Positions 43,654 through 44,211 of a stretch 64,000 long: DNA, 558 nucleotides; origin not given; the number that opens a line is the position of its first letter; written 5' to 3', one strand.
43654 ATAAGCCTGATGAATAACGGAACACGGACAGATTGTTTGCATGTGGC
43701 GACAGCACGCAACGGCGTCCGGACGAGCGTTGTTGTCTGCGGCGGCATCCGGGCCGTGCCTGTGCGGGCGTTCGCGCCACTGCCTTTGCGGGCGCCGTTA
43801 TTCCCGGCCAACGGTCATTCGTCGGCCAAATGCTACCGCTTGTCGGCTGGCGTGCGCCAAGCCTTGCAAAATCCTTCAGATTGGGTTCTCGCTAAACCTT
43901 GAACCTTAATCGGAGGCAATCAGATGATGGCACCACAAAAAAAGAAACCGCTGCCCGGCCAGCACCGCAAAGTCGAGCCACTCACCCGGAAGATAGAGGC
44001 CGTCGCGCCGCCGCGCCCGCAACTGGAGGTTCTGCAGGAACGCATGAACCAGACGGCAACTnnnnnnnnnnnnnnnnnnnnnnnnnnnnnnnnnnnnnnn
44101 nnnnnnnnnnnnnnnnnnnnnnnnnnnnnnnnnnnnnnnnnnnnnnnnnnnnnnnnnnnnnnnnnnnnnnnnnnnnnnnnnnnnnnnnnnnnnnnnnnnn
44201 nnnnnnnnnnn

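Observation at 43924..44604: Histidine-rich tandem-repeat protein with C-terminal membrane anchor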

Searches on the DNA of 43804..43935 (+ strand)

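Call 57: build_rna_model(alignment_id=A4)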
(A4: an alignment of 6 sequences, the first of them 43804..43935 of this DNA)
Model R1 built from alignment A4 (6 sequences, 132 columns); structure: RNAalifold consensus.
model positions 132; base pairs 35; branch points 3; effective number of sequences 1.06; information 0.59 bits per position. Calibrated on 0.2 Mb of random sequence (short: E-values are rough).
structure used (alignment columns):
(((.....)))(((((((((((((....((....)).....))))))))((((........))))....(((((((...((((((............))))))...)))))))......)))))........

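Call 59: search_with_rna_model(model_id=R1, sources=[window, L001, L002, L005, L006, L007, L008, L009, L010, L011, L012, L013, L014], max_evalue=1)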
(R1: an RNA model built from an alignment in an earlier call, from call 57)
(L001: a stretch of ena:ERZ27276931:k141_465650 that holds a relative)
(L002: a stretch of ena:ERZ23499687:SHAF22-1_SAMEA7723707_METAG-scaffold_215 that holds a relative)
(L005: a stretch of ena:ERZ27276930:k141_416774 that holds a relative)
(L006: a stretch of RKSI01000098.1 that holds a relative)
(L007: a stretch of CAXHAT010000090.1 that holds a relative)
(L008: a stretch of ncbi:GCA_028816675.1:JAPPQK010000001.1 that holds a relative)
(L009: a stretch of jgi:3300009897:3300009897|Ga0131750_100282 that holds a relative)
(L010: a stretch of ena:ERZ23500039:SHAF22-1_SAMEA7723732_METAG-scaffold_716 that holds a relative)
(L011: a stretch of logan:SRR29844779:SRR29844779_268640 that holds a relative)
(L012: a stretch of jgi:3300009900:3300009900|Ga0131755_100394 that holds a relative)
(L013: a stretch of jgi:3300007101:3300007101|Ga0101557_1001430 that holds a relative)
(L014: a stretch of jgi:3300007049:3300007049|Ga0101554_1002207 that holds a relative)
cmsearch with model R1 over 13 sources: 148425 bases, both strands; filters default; matches with E-value up to 1: 14.
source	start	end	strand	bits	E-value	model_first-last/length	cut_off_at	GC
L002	5546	5677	+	158.8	2.8e-40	1-132/132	no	0.54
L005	292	423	+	154.3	4.6e-39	1-132/132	no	0.55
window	43804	43935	+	154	5.6e-39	1-132/132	no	0.55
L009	156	287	+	153.4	8.2e-39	1-132/132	no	0.54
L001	5881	6012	+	146.6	5.3e-37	1-132/132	no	0.55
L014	132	262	+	138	1e-34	1-132/132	no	0.49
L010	3346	3470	+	129.6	1.9e-32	1-132/132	no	0.49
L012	1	79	+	75.2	7e-18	54-132/132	5'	0.46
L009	209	310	-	31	4.9e-06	1-132/132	no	0.48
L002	5599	5700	-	24.3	0.00031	1-132/132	no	0.47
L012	17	64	-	23.5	0.0005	66-113/132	no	0.42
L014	201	243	-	22.1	0.0012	70-113/132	no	0.4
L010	1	35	+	19.4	0.0064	98-132/132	5'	0.49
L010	3403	3493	-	11.8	0.7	1-132/132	no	0.41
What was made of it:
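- Tried and rejected: The covariance model of the leader found no extra copies in the window or in the fetched loci beyond those upstream of family genes (call 59).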

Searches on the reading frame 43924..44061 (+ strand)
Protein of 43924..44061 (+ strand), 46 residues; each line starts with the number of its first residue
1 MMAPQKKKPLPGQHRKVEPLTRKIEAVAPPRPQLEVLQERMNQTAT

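Call 82: find_homologous_proteins(query=A6, max_evalue=10)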
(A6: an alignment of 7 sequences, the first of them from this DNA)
Query A6 (7 sequences): 818 candidates shared short words with the query, none scored E <= 10.
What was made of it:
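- Tried and rejected: A search with a profile of the N-terminal region returned nothing, not even the family itself (call 82), so it was uninformative.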
